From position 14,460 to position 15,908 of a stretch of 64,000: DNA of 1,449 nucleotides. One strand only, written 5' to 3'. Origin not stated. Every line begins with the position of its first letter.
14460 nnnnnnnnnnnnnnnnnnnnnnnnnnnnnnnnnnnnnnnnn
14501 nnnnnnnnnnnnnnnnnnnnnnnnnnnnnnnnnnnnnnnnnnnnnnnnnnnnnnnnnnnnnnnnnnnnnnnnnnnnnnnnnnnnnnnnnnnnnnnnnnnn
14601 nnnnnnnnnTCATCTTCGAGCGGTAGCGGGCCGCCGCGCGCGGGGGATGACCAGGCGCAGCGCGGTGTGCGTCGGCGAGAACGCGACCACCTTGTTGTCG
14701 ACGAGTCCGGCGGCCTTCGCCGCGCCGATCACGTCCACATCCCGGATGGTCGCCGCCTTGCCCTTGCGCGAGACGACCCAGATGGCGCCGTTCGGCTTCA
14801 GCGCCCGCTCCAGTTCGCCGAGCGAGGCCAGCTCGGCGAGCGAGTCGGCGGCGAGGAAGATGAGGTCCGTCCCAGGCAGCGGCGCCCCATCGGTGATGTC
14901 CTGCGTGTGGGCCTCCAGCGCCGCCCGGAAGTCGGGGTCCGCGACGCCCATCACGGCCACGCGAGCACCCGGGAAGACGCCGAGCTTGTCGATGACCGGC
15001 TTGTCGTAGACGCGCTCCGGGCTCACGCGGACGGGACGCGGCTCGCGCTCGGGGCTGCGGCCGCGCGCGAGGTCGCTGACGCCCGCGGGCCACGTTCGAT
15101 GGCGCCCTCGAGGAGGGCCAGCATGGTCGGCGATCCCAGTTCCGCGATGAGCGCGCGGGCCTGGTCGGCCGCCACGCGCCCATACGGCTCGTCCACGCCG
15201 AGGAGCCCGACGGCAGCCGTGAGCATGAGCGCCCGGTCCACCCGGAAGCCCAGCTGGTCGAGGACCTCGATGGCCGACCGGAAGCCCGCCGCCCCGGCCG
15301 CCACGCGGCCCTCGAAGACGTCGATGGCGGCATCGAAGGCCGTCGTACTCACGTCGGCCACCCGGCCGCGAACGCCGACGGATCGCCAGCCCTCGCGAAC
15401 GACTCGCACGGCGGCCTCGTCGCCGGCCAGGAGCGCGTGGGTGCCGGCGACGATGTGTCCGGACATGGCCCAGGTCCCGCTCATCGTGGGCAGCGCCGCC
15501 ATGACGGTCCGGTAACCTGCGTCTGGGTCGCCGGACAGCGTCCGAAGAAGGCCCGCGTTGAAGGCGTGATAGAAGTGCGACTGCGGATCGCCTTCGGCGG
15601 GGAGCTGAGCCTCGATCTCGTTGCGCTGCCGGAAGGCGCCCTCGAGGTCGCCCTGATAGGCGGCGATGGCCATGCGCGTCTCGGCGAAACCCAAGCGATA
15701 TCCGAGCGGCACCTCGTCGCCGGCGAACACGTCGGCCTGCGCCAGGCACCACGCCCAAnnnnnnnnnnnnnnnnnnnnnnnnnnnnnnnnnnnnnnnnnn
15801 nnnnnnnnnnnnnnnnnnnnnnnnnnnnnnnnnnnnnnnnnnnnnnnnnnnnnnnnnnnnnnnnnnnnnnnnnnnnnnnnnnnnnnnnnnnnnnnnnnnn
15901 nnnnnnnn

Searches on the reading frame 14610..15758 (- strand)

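Call 8: search_protein_families(library=pfam, proteins=[window:14610-15758:-])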
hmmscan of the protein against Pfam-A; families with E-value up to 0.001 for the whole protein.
window:14610-15758:- (382 aa): 1 family
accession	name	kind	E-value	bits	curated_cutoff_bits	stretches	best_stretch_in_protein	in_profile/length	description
PF11253.13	DUF3052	-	0.00022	21.6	22.7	1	314-372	65-124/125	Protein of unknown function (DUF3052)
